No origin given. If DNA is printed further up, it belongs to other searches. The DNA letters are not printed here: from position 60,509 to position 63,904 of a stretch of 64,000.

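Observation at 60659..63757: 1032-aa protein built as an array of repeated HTH-like modules with proline-rich linkers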

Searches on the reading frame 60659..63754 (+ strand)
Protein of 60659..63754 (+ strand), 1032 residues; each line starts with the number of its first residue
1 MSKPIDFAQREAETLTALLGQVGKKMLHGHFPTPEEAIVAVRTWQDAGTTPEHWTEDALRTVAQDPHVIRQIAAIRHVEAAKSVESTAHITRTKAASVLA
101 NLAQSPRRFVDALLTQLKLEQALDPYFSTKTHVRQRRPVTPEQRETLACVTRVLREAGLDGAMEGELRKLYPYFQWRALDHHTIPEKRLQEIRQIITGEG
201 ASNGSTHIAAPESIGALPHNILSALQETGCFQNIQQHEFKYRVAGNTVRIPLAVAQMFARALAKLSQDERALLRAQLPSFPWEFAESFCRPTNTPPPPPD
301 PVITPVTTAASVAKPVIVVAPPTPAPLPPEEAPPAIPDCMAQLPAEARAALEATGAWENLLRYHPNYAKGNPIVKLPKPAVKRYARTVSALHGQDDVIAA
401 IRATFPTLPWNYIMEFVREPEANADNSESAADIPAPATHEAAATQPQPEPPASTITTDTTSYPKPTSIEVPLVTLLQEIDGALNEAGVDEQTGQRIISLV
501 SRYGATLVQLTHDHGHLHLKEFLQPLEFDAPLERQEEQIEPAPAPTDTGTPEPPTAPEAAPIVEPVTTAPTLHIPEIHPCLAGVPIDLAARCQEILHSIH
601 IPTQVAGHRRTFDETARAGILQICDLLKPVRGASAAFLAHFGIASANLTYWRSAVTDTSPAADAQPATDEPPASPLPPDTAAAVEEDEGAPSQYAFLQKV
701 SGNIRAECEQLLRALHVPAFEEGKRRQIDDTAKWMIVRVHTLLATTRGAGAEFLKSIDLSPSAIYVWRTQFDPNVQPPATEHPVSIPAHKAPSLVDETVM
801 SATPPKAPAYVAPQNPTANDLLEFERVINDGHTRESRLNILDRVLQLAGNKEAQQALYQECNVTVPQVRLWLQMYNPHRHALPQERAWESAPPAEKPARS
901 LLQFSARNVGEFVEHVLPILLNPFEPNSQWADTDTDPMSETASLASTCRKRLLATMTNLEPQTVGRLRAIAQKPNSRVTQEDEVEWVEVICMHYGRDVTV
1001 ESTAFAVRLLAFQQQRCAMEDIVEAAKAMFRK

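Call 4: search_protein_families(library=pfam, proteins=[window:60659-63754:+], max_evalue=10)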
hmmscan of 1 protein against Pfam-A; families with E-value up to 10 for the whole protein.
window:60659-63754:+ (1032 aa): 0 families

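Call 5: search_protein_families(library=ncbifam, proteins=[window:60659-63754:+], max_evalue=10)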
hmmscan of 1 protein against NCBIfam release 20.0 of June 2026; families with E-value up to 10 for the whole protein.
window:60659-63754:+ (1032 aa): 1 family
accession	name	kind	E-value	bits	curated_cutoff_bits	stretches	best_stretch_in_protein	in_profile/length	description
NF047595.1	IS66_ISRel24_TnpA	equivalog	4.7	7.9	74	2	609-687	2-76/113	IS66-like element accessory protein TnpA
